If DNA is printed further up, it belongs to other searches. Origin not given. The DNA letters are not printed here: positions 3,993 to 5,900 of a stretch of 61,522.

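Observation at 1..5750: Non-Pyl MttB-family methyltransferase operon with no corrinoid protein, coupled to a TMADH-type flavoprotein, a ThDP enzyme and an FAD oxidoreductase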

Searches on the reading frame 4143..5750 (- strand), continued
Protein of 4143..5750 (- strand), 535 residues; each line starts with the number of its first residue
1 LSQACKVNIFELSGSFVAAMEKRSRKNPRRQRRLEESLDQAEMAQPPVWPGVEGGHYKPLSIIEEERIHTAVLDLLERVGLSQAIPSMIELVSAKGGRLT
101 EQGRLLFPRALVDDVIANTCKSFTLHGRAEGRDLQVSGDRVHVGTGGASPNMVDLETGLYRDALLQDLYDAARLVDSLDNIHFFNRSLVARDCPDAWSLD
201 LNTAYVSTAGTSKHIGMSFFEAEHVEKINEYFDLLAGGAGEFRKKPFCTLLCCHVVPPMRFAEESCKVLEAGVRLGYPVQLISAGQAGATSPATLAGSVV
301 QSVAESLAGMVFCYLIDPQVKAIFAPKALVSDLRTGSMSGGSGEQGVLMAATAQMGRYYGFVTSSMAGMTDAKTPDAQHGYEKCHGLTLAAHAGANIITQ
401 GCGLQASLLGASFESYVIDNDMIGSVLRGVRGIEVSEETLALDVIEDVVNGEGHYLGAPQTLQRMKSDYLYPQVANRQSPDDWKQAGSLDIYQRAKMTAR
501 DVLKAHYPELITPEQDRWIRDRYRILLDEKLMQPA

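Call 42: search_protein_families(library=ncbifam, proteins=[L022:15224-16663:+, L022:16679-18172:+, L037:11563-13020:+, L037:16657-17511:+, L037:9292-10011:+, L040:15409-16989:+, L026:8698-9963:+, L026:6061-7185:+, L026:4573-6051:+, L039:15214-16719:+], max_evalue=1e-10)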
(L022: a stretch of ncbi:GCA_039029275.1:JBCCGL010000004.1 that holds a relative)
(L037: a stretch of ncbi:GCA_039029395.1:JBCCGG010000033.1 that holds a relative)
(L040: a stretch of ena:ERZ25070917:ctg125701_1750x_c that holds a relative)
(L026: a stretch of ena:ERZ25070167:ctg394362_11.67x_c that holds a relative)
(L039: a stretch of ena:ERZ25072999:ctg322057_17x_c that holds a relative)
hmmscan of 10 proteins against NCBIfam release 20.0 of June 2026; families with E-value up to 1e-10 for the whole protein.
L022:15224-16663:+ (479 aa): 41 families (the best 25 are shown)
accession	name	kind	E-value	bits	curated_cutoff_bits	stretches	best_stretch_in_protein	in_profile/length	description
TIGR01804.1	BADH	equivalog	1e-132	442.9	668.6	1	9-472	2-466/467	betaine-aldehyde dehydrogenase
TIGR02299.1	HpaE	equivalog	8.5e-129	430.3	638.35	1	8-476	4-475/488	5-carboxymethyl-2-hydroxymuconate semialdehyde dehydrogenase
NF010000.0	PRK13473.1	subfamily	3e-128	428.4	615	1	7-477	5-472/475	aminobutyraldehyde dehydrogenase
NF009725.0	PRK13252.1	equivalog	1.2e-126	423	593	1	6-476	8-478/488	betaine-aldehyde dehydrogenase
TIGR03216.1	OH_muco_semi_DH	equivalog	9e-116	387.3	693.25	1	11-471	7-473/481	2-hydroxymuconic semialdehyde dehydrogenase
NF045735.1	PaDhStyDPseudo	equivalog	1.8e-114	383.1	850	1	8-476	6-480/483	phenylacetaldehyde dehydrogenase StyD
NF045736.1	PaDhStyDRhodo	equivalog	3.2e-114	382.1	800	1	6-473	4-473/479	phenylacetaldehyde dehydrogenase StyD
NF006916.0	PRK09407.1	equivalog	3.9e-105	352.4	521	1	21-475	36-490/526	succinic semialdehyde dehydrogenase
TIGR01780.1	SSADH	subfamily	1.5e-102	343.8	646.35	1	25-471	3-446/448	succinate-semialdehyde dehydrogenase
NF007352.0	PRK09847.1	equivalog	1.2e-99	334.1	850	1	23-476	39-490/495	aldehyde dehydrogenase PuuC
NF050026.1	AcaldDHExaC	equivalog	6.8e-98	328.4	900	1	8-475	19-491/503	acetaldehyde dehydrogenase ExaC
TIGR03374.1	ABALDH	equivalog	1.9e-95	320.4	909.3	1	10-470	7-464/472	aminobutyraldehyde dehydrogenase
NF052305.1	DioxValDhHalo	equivalog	2.1e-94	317.1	750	1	1-475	1-479/483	2,5-dioxovalerate dehydrogenase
NF007497.0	PRK10090.1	equivalog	8.5e-93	311.7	500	1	5-476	7-476/480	aldehyde dehydrogenase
NF040648.1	lactal_redase_Meth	equivalog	9.5e-93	311.7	650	1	10-460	4-445/463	lactaldehyde dehydrogenase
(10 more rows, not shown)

L022:16679-18172:+ (497 aa): 25 families
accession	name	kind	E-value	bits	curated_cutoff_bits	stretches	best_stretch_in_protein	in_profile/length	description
NF006130.0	PRK08274.1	equivalog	8.5e-176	585.3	369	1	2-491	3-460/467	FAD-dependent tricarballylate dehydrogenase TcuA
TIGR02485.1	CobZ_N-term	equivalog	3.9e-78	263.2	372.55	1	6-492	3-434/437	FAD-dependent tricarballylate dehydrogenase TcuA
TIGR01813.1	flavo_cyto_c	subfamily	2.1e-54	185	285.45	1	6-487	1-444/444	flavocytochrome c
NF005510.0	PRK07121.1-3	subfamily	3.7e-45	154.6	481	1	149-492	174-489/492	FAD-binding protein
NF005064.0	PRK06481.1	equivalog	3.4e-39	134.9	542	1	1-490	58-500/506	flavocytochrome c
NF009478.0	PRK12844.1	equivalog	2.8e-38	131.5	789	1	155-490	210-549/559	3-ketosteroid-delta-1-dehydrogenase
NF053717.1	VnlPnlRedVprA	equivalog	2e-37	129.1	600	1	2-473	4-463/481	vinyl phenol reductase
NF004789.0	PRK06134.1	subfamily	7.9e-37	127.1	747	1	152-491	214-569/581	FAD-dependent oxidoreductase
NF005511.0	PRK07121.1-4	equivalog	1.6e-36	125.9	466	1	188-492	252-542/553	FAD-binding protein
NF005882.1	PRK07843.1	equivalog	4.4e-34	117.8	788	1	164-486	211-544/547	3-oxosteroid 1-dehydrogenase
NF053676.1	4oxCHCAChcC1Cy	equivalog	6.8e-31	107.3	1000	1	157-473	189-509/528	4-oxocyclohexanecarboxylate 2-dehydrogenase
NF009477.0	PRK12843.1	equivalog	8e-31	107.1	758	1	167-493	233-572/578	FAD-dependent oxidoreductase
NF005508.0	PRK07121.1-1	equivalog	6.2e-30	104.2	537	1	153-492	174-493/497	FAD-binding protein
NF009479.0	PRK12845.1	equivalog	9.7e-30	103.5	793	1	153-490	217-564/566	3-ketosteroid-delta-1-dehydrogenase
NF005509.0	PRK07121.1-2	subfamily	8.2e-29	100.6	630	1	168-491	216-523/527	FAD-binding protein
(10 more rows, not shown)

L037:11563-13020:+ (485 aa): 41 families (the best 25 are shown)
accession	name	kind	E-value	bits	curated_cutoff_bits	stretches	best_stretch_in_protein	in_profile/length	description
TIGR01804.1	BADH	equivalog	7.1e-144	479.8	668.6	1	21-479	8-467/467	betaine-aldehyde dehydrogenase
NF009725.0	PRK13252.1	equivalog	3e-139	464.6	593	1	13-485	9-481/488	betaine-aldehyde dehydrogenase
NF045735.1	PaDhStyDPseudo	equivalog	1.1e-138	463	850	1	11-483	3-481/483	phenylacetaldehyde dehydrogenase StyD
NF045736.1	PaDhStyDRhodo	equivalog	4.8e-136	454.1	800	1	13-483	5-477/479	phenylacetaldehyde dehydrogenase StyD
TIGR02299.1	HpaE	equivalog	7.3e-132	440.4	638.35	1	14-483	4-476/488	5-carboxymethyl-2-hydroxymuconate semialdehyde dehydrogenase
NF010000.0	PRK13473.1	subfamily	4.9e-129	431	615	1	13-484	5-473/475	aminobutyraldehyde dehydrogenase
TIGR03216.1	OH_muco_semi_DH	equivalog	2.6e-124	415.4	693.25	1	24-484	12-480/481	2-hydroxymuconic semialdehyde dehydrogenase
NF042993.1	AlphKGSA_gudD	equivalog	3.3e-113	379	770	1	15-483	8-480/481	alpha-ketoglutaric semialdehyde dehydrogenase GucD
NF007352.0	PRK09847.1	equivalog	1.8e-111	373.1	850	1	13-484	22-492/495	aldehyde dehydrogenase PuuC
NF050026.1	AcaldDHExaC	equivalog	6.2e-111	371.5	900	1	15-483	20-493/503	acetaldehyde dehydrogenase ExaC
NF052305.1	DioxValDhHalo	equivalog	1e-109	367.6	750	1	15-481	9-479/483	2,5-dioxovalerate dehydrogenase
TIGR01780.1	SSADH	subfamily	1.6e-109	366.7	646.35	1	32-479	3-448/448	succinate-semialdehyde dehydrogenase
NF006916.0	PRK09407.1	equivalog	4.4e-106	355.6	521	1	23-482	31-491/526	succinic semialdehyde dehydrogenase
NF007497.0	PRK10090.1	equivalog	3.4e-104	349.3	500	1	12-483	8-477/480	aldehyde dehydrogenase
NF040648.1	lactal_redase_Meth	equivalog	2e-100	337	650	1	23-483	8-462/463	lactaldehyde dehydrogenase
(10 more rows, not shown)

L037:16657-17511:+ (284 aa): 3 families
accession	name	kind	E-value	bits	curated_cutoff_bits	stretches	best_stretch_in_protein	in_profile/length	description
NF007104.0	PRK09553.1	equivalog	1.3e-43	149.2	313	1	2-282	6-278/282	taurine dioxygenase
NF045815.1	Neo-PentlctneFsynPtlD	equivalog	2.7e-38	131.9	550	1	2-273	2-282/301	neopentalenolactone/pentalenolactone F synthase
NF049937.1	CMthFAOxDecarbScoE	equivalog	5.5e-22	78.2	400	1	1-279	1-285/295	(3R)-3-[(carboxymethyl)amino]fatty acid oxygenase/decarboxylase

L037:9292-10011:+ (239 aa): 8 families
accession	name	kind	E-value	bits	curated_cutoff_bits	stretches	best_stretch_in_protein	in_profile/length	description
NF005068.0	PRK06486.1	equivalog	1e-55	188.9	269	1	5-238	26-261/262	aldolase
NF005451.0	PRK07044.1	subfamily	4.5e-52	176.6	207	1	2-238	18-255/256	aldolase II superfamily protein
NF005689.0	PRK07490.1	equivalog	5.2e-48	163.4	260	1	2-238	10-247/248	hypothetical protein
NF004855.0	PRK06208.1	subfamily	5.9e-39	133.9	255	1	7-237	44-272/274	class II aldolase/adducin family protein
NF005186.0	PRK06661.1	equivalog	9.3e-28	97.5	339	1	3-200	3-198/235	hypothetical protein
NF005484.0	PRK07090.1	equivalog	7.5e-24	84.4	261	1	4-218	29-239/260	aldolase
NF053537.1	DhpthDcsPhtC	equivalog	5.5e-13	48.8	200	1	7-210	1-211/232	3,4-dihydroxyphthalate decarboxylase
NF043034.1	OxoTetrPhDc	equivalog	1.5e-12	47.7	250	1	3-194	2-191/205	3-oxo-tetronate 4-phosphate decarboxylase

L040:15409-16989:+ (526 aa): 25 families
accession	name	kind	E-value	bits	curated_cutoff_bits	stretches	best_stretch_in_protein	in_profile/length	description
NF006130.0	PRK08274.1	equivalog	2.7e-169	563.9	369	1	10-499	5-463/467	FAD-dependent tricarballylate dehydrogenase TcuA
TIGR02485.1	CobZ_N-term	equivalog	5.8e-69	232.9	372.55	1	12-498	3-435/437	FAD-dependent tricarballylate dehydrogenase TcuA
TIGR01813.1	flavo_cyto_c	subfamily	1.3e-45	156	285.45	1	12-491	1-443/444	flavocytochrome c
NF005510.0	PRK07121.1-3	subfamily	6.3e-43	147.2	481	1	154-498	173-490/492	FAD-binding protein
NF005064.0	PRK06481.1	equivalog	7.1e-40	137.2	542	1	6-499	57-504/506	flavocytochrome c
NF053717.1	VnlPnlRedVprA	equivalog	9.8e-34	117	600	1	11-478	7-463/481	vinyl phenol reductase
NF005882.1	PRK07843.1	equivalog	2.1e-33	115.5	788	1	158-478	199-530/547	3-oxosteroid 1-dehydrogenase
NF004789.0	PRK06134.1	subfamily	2e-32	112.5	747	1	159-498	215-571/581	FAD-dependent oxidoreductase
NF009478.0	PRK12844.1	equivalog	1.8e-31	109.1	789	1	161-498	210-552/559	3-ketosteroid-delta-1-dehydrogenase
NF009473.0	PRK12835.1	subfamily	2.7e-30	105.4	837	1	160-344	212-393/585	FAD-binding protein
NF005511.0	PRK07121.1-4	equivalog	1.1e-29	103.3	466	1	294-500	336-545/553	FAD-binding protein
NF005508.0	PRK07121.1-1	equivalog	1.3e-28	99.8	537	1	158-498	173-494/497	FAD-binding protein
NF053676.1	4oxCHCAChcC1Cy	equivalog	1.7e-27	96.1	1000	1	160-478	186-509/528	4-oxocyclohexanecarboxylate 2-dehydrogenase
NF009477.0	PRK12843.1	equivalog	9.3e-26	90.4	758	1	167-496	227-570/578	FAD-dependent oxidoreductase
NF009479.0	PRK12845.1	equivalog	1.2e-25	89.9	793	1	157-495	215-564/566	3-ketosteroid-delta-1-dehydrogenase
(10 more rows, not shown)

L026:8698-9963:+ (421 aa): 1 family
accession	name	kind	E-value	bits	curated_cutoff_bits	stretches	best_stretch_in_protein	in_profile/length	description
NF006807.0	PRK09325.1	subfamily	1.3e-14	53.9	269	0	89-239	4-159/283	coenzyme F420-reducing hydrogenase subunit beta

L026:6061-7185:+ (374 aa): 5 families
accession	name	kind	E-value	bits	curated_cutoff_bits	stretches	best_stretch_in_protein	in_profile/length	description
NF058607.1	GlBtMonoOxGbcA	equivalog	6.5e-48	163.2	670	1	21-216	32-225/420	glycine betaine monooxygenase oxygenase subunit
NF042946.1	3PPDioc_HcaE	equivalog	1e-26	94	830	1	22-219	16-220/450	3-phenylpropionate/cinnamic acid dioxygenase subunit alpha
TIGR03228.1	anthran_1_2_A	equivalog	1.1e-26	93.6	671.9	1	13-223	7-223/438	anthranilate 1,2-dioxygenase large subunit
TIGR03229.1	benzo_1_2_benA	equivalog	2.6e-25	89.2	780.95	1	22-217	16-219/433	benzoate 1,2-dioxygenase large subunit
NF041684.1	ant_diox_AndAc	equivalog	1.9e-21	76.1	750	1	23-215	24-224/418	anthranilate 1,2-dioxygenase large subunit AndAc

L026:4573-6051:+ (492 aa): 27 families (the best 25 are shown)
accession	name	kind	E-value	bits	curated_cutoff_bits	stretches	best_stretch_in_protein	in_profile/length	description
NF006130.0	PRK08274.1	equivalog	5.8e-174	579.3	369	1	2-490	4-460/467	FAD-dependent tricarballylate dehydrogenase TcuA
TIGR02485.1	CobZ_N-term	equivalog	6.9e-79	265.7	372.55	1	5-490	3-433/437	FAD-dependent tricarballylate dehydrogenase TcuA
TIGR01813.1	flavo_cyto_c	subfamily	1.5e-58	198.6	285.45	1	5-486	1-444/444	flavocytochrome c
NF005510.0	PRK07121.1-3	subfamily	2.6e-46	158.4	481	1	148-491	174-489/492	FAD-binding protein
NF005064.0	PRK06481.1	equivalog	7.6e-42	143.7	542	1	3-490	61-501/506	flavocytochrome c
NF009478.0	PRK12844.1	equivalog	2.7e-39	134.9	789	1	153-490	209-550/559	3-ketosteroid-delta-1-dehydrogenase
NF053717.1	VnlPnlRedVprA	equivalog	4.9e-36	124.6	600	1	3-490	6-480/481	vinyl phenol reductase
NF004789.0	PRK06134.1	subfamily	1.4e-35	123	747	1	151-490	214-569/581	FAD-dependent oxidoreductase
NF005511.0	PRK07121.1-4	equivalog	2.3e-35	122.1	466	1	201-491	265-542/553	FAD-binding protein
NF005509.0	PRK07121.1-2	subfamily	8e-34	117.1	630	1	168-491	217-524/527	FAD-binding protein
NF005882.1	PRK07843.1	equivalog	2.3e-33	115.5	788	1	153-485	201-544/547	3-oxosteroid 1-dehydrogenase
NF009473.0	PRK12835.1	subfamily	7.8e-32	110.5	837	1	165-334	224-390/585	FAD-binding protein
NF009479.0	PRK12845.1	equivalog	3.6e-31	108.2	793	1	152-490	217-565/566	3-ketosteroid-delta-1-dehydrogenase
NF005508.0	PRK07121.1-1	equivalog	6.4e-31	107.4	537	1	152-490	174-492/497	FAD-binding protein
NF009477.0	PRK12843.1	equivalog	1.9e-29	102.6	758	1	165-491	232-571/578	FAD-dependent oxidoreductase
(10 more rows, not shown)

L039:15214-16719:+ (501 aa): 26 families (the best 25 are shown)
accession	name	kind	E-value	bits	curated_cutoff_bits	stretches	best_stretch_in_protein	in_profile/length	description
NF006130.0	PRK08274.1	equivalog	2.8e-175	583.6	369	1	2-492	4-462/467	FAD-dependent tricarballylate dehydrogenase TcuA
TIGR02485.1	CobZ_N-term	equivalog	4.3e-78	263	372.55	1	5-490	3-433/437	FAD-dependent tricarballylate dehydrogenase TcuA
TIGR01813.1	flavo_cyto_c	subfamily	2e-54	185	285.45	1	5-485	1-443/444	flavocytochrome c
NF005510.0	PRK07121.1-3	subfamily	2.6e-47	161.7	481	1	149-492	175-490/492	FAD-binding protein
NF005064.0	PRK06481.1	equivalog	1.2e-39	136.4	542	1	3-490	61-501/506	flavocytochrome c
NF053717.1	VnlPnlRedVprA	equivalog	3.8e-39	134.8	600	1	3-473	6-464/481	vinyl phenol reductase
NF009478.0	PRK12844.1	equivalog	1.6e-37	129.1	789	1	153-494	209-554/559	3-ketosteroid-delta-1-dehydrogenase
NF004789.0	PRK06134.1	subfamily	3.1e-36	125.1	747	1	152-495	215-574/581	FAD-dependent oxidoreductase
NF005511.0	PRK07121.1-4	equivalog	4.4e-36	124.4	466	1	202-496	266-547/553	FAD-binding protein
NF005882.1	PRK07843.1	equivalog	6.1e-36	124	788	1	153-485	201-544/547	3-oxosteroid 1-dehydrogenase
NF009479.0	PRK12845.1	equivalog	3.7e-31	108.1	793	1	145-490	210-565/566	3-ketosteroid-delta-1-dehydrogenase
NF009477.0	PRK12843.1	equivalog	5.2e-30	104.4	758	1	165-493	232-573/578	FAD-dependent oxidoreductase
NF005508.0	PRK07121.1-1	equivalog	1.3e-28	99.8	537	1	151-490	173-492/497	FAD-binding protein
NF053676.1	4oxCHCAChcC1Cy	equivalog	3e-28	98.5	1000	1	157-485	190-523/528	4-oxocyclohexanecarboxylate 2-dehydrogenase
NF009476.0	PRK12839.1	equivalog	6.2e-28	97.3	940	1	153-493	213-569/572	FAD-dependent oxidoreductase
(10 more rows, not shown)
